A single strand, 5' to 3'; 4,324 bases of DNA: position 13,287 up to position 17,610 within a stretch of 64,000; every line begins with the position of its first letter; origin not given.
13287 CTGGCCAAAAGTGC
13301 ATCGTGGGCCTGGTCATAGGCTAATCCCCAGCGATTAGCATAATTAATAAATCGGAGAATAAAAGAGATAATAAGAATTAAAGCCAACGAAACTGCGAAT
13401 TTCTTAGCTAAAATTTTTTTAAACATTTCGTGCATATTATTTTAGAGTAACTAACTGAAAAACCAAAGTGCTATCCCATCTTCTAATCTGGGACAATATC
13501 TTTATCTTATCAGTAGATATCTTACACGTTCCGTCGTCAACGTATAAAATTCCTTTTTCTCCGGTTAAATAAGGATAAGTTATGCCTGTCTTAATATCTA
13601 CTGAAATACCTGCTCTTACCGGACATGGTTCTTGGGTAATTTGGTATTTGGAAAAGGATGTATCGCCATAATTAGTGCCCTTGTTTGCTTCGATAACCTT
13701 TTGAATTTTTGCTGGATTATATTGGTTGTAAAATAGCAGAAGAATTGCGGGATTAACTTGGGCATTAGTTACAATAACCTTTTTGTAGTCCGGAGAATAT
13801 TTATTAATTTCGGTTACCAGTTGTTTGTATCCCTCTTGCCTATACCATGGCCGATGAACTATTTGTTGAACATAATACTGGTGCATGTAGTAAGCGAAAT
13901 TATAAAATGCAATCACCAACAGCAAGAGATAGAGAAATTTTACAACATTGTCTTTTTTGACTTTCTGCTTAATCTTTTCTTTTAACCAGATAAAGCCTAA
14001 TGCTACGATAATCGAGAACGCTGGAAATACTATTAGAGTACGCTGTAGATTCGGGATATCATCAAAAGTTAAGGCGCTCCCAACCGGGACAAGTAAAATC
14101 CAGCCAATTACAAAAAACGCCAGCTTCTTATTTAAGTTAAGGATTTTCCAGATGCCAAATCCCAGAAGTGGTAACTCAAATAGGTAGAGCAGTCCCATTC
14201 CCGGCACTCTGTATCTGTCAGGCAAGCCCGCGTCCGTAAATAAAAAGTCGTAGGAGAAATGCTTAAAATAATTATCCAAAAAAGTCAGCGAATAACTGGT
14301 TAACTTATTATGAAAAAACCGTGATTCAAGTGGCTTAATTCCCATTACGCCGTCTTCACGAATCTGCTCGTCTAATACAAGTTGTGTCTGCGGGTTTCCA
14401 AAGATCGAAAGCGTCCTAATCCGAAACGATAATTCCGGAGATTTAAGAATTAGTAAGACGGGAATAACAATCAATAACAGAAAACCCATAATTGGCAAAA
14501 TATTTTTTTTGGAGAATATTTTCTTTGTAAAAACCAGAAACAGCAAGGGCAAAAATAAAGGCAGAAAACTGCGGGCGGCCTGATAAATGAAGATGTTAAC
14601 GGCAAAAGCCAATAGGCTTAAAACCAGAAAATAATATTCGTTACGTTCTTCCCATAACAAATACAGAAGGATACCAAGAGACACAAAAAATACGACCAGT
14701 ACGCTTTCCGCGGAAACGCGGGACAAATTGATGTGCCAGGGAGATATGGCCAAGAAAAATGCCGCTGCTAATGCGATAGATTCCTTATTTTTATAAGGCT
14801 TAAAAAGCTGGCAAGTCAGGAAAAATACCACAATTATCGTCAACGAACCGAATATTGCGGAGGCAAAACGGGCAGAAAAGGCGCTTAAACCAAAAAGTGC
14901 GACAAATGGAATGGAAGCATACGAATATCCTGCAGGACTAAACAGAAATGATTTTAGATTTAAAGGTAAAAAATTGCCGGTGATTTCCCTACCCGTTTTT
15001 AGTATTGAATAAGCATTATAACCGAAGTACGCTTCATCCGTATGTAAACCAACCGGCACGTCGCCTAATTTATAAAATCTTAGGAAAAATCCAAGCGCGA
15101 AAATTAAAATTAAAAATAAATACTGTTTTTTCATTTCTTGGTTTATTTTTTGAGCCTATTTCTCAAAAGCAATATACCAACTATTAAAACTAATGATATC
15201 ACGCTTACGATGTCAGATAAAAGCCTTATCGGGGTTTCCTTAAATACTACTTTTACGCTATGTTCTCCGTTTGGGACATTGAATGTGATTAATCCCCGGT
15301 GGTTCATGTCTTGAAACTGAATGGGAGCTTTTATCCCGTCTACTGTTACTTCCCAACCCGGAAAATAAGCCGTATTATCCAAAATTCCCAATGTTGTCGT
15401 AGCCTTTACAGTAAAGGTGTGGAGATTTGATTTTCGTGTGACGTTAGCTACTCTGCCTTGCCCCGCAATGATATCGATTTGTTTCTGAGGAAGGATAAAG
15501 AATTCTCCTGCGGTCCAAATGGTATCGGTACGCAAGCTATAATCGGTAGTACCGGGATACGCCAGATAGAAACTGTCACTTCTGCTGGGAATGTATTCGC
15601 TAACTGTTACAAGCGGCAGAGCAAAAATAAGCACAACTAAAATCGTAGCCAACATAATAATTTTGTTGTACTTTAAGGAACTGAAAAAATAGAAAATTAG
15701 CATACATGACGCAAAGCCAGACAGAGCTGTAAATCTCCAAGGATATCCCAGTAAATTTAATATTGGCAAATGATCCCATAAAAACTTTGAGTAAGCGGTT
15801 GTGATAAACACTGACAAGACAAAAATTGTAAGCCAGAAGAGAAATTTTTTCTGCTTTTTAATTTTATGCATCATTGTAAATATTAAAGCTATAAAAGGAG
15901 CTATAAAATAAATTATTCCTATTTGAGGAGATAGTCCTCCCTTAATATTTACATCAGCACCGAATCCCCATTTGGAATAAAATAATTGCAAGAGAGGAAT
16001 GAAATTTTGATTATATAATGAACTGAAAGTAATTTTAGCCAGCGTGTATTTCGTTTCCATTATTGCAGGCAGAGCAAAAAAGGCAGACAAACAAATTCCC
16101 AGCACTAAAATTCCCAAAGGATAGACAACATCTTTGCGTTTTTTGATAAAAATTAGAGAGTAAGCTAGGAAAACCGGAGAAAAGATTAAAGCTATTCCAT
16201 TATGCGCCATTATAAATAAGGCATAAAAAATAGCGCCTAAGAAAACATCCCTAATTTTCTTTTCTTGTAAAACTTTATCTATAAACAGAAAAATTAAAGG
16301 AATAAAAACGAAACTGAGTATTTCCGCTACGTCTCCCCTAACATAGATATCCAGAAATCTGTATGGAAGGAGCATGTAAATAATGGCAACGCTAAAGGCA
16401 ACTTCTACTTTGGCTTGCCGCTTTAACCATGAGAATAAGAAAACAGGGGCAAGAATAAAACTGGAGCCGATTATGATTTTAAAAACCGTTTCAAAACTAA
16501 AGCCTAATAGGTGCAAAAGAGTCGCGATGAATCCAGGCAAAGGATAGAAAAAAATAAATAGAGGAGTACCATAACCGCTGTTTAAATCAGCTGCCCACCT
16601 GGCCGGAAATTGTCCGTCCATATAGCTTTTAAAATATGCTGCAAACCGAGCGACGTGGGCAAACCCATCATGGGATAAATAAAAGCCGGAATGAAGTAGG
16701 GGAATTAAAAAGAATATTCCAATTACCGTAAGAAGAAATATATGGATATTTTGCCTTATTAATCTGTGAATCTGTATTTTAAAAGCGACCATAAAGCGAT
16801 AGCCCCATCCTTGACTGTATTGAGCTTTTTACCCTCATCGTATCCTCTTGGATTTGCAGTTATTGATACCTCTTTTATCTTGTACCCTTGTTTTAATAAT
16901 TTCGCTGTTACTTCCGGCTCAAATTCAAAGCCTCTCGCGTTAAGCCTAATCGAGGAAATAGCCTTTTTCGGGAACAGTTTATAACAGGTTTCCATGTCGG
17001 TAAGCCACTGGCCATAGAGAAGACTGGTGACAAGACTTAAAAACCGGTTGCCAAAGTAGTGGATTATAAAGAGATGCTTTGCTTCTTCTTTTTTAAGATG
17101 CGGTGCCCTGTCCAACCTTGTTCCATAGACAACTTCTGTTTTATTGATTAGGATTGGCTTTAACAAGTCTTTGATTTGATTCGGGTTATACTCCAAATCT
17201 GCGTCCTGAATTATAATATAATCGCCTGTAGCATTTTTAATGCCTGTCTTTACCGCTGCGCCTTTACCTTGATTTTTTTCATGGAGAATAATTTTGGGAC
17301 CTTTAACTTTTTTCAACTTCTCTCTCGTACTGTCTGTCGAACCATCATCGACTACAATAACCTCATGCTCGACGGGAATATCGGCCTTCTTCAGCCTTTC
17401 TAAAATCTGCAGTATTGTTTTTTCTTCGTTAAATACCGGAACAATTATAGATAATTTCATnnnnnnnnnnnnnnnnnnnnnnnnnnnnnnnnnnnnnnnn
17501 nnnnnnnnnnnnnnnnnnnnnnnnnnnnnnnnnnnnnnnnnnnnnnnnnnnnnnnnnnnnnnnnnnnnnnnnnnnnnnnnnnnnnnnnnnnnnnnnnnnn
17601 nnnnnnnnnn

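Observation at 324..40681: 40-kb co-directional supercluster of at least 17 GT-C membrane glycosyltransferases plus 10 GT2 genes, a GT4, a flippase and a methyltransferase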

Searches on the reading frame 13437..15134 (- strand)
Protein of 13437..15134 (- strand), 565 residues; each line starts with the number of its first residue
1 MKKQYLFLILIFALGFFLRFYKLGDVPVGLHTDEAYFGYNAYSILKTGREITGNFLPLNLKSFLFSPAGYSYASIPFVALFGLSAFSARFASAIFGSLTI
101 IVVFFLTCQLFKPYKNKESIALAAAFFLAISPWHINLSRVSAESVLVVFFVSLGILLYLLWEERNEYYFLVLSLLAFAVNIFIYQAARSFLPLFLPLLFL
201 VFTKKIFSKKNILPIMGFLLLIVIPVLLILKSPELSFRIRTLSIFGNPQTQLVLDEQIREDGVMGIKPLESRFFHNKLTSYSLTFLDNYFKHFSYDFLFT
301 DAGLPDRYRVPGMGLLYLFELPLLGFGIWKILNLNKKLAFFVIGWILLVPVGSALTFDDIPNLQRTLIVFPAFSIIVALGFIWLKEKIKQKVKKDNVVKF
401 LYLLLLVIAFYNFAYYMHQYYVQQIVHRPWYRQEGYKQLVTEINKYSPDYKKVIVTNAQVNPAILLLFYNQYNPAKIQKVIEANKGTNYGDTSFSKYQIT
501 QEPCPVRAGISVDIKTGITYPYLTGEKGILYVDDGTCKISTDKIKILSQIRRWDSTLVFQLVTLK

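Call 4: search_protein_families(library=pfam, proteins=[window:13437-15134:-], max_evalue=0.01)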
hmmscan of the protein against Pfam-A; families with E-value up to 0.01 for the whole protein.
window:13437-15134:- (565 aa): 1 family
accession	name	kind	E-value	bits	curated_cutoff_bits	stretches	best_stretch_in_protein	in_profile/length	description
PF13231.12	PMT_2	-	6e-09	36.8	26.1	1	77-228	13-159/160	Dolichyl-phosphate-mannose-protein mannosyltransferase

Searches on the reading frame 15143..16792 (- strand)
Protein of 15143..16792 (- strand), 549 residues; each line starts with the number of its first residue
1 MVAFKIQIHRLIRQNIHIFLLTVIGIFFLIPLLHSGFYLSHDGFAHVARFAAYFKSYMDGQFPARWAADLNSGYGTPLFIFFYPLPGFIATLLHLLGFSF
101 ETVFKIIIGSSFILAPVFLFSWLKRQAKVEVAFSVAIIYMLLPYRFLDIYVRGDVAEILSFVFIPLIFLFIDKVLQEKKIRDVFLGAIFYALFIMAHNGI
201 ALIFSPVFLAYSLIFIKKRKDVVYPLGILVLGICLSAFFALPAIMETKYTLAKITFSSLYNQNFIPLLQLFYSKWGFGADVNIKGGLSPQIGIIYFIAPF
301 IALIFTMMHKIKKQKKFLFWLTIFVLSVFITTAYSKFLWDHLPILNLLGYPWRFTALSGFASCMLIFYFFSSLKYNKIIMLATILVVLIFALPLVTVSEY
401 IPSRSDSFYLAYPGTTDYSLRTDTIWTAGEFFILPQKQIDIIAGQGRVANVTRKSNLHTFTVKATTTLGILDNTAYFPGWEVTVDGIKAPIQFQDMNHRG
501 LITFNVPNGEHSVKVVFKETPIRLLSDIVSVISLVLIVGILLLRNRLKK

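Call 5: search_protein_families(library=pfam, proteins=[window:15143-16792:-], max_evalue=0.01)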
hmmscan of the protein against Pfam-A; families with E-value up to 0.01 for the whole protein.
window:15143-16792:- (549 aa): 1 family
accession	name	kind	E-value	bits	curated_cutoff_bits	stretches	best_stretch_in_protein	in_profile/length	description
PF10131.15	PTPS_related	-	7.3e-11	41.7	26.4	1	81-393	3-305/621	6-pyruvoyl-tetrahydropterin synthase related domain; membrane protein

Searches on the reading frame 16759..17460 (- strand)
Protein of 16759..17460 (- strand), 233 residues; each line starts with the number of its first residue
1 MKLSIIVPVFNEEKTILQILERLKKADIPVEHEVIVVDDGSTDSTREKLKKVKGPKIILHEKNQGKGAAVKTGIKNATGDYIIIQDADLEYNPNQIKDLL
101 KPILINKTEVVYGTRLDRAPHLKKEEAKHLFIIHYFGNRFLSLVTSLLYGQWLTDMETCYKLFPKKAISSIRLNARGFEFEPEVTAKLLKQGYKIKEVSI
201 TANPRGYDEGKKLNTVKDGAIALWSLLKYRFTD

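Call 5: search_protein_families(library=pfam, proteins=[window:16759-17460:-], max_evalue=0.01)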
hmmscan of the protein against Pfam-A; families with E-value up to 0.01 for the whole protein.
window:16759-17460:- (233 aa): 5 families
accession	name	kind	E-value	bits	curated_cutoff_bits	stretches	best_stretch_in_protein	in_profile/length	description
PF00535.33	Glycos_transf_2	-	4.6e-36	124.7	23.3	1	4-168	1-164/168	Glycosyl transferase family 2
PF10111.15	Glyco_tranf_2_2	-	8.8e-09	35.7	27.3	1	4-115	1-118/276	Glycosyltransferase like family 2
PF13641.12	Glyco_tranf_2_3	-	2.1e-06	28.4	27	1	3-111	3-119/230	Glycosyltransferase like family 2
PF13704.12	Glyco_tranf_2_4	-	0.00025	21.9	27.5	1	11-88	2-81/98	Glycosyl transferase family 2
PF13506.12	Glyco_transf_21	-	0.0058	16.6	21.7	1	66-120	18-72/174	Glycosyl transferase family 21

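Call 23: search_protein_families(library=ncbifam, proteins=[window:16759-17460:-], max_evalue=0.001)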
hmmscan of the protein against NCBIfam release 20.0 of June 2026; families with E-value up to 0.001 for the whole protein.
window:16759-17460:- (233 aa): 26 families (the best 25 are shown)
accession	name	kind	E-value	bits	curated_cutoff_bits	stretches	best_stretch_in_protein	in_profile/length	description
TIGR04182.1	glyco_TIGR04182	equivalog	1.7e-37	129.4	325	1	3-228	2-216/293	S-layer glycoprotein N-glycosyltransferase AglJ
NF041875.1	EPS_EpsD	equivalog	3.4e-18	66.1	370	1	3-114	1-115/325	exopolysaccharide biosynthesis glycosyltransferase EpsD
NF047588.1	GlcsyltransPgfSStrep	equivalog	3.8e-18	65.8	500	1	1-171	1-167/308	glycosyltransferase PgfS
NF041391.1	DPhHxTase_Halo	equivalog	8.1e-18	64.2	375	1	9-225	3-204/213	dolichyl-phosphate hexose transferase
NF007482.0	PRK10073.1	equivalog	2.1e-17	63.2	423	1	2-104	7-111/334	glycosyltransferase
TIGR04283.1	glyco_like_mftF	equivalog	2.9e-17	63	182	1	3-113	1-105/221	TIGR04283 family arsenosugar biosynthesis glycosyltransferase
NF058614.1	PPMAGASynPpgS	equivalog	5.7e-17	61.9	370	1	5-208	4-202/226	polyprenyl-phospho-N-acetylgalactosaminyl synthase PpgS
TIGR03937.1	PgaC_IcaA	equivalog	1.1e-16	60.8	422.3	1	2-103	46-150/407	poly-beta-1,6-N-acetyl-D-glucosamine synthase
NF007986.1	PRK10714.1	equivalog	2.4e-15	56.3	529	1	2-120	7-131/316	undecaprenyl-phosphate 4-deoxy-4-formamido-L-arabinose transferase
NF010496.0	PRK13915.1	equivalog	7e-15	54.9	262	1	2-108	32-147/307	glucosyl-3-phosphoglycerate synthase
TIGR03965.1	mycofact_glyco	equivalog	4.8e-14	52.1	280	1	3-108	76-184/467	mycofactocin biosynthesis glycosyltransferase MftF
NF047683.1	TeichurnBiosyTuaG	equivalog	5.7e-12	45.8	400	1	3-101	8-109/252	teichuronic acid biosynthesis protein TuaG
TIGR03111.1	glyc2_xrt_Gpos1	hypoth_equivalog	1.3e-10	40.7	363.95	1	3-151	51-203/439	TIGR03111 family XrtG-associated glycosyltransferase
NF038302.1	EPS_HpsE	equivalog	4.2e-09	35.8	300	1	1-97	1-105/307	hormogonium polysaccharide biosynthesis glycosyltransferase HpsE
TIGR03469.1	HpnB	hypoth_equivalog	1.2e-08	34.5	379.25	1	3-105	46-162/386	hopene-associated glycosyltransferase HpnB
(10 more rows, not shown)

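Call 24: search_solved_structures(query=window:16759-17460:-, max_evalue=0.00001)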
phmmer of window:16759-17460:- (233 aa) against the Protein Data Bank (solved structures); distinct sequences matched with E-value up to 0.00001: 26.
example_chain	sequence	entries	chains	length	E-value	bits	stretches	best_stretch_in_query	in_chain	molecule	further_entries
5mlz_A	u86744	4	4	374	3.4e-17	65.8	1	1-211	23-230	Dolichol monophosphate mannose synthase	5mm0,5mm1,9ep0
2z87_A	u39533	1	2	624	9.7e-14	54.5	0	3-115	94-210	Chondroitin synthase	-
2z86_A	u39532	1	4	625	9.8e-14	54.5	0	3-115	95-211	Chondroitin synthase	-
6p61_A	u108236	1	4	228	1.4e-12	50.7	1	3-101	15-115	Glycosyltransferase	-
5tze_C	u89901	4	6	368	3.6e-12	49.4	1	1-100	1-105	Glycosyl transferase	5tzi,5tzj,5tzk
9hwj_A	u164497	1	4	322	3.8e-12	49.3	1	2-100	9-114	Undecaprenyl-phosphate 4-deoxy-4-formamido-L-arabinose transferase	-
9bhc_C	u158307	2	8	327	5.3e-12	48.8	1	2-124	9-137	Undecaprenyl-phosphate 4-deoxy-4-formamido-L-arabinose transferase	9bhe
5tz8_A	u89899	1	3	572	6.3e-12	48.6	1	1-100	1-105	Glycosyl transferase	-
8vxh_A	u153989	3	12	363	6.6e-12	48.5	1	2-123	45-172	Undecaprenyl-phosphate 4-deoxy-4-formamido-L-arabinose transferase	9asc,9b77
5eke_A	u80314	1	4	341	8.7e-11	44.9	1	2-120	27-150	Uncharacterized glycosyltransferase sll0501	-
5ekp_C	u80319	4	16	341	8.7e-11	44.9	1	2-120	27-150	Uncharacterized glycosyltransferase sll0501 | Glycosyltransferase sll0501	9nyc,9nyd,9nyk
9nye_A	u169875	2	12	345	8.9e-11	44.8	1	2-120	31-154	Glycosyltransferase sll0501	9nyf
5hea_A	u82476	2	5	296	4.1e-10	42.7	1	3-172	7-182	Putative glycosyltransferase (GalT1)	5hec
9omh_A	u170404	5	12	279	1.2e-08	37.8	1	3-116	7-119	Glycosyltransferase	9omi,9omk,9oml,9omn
9omj_A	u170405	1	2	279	1.2e-08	37.8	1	3-116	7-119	Glycosyltransferase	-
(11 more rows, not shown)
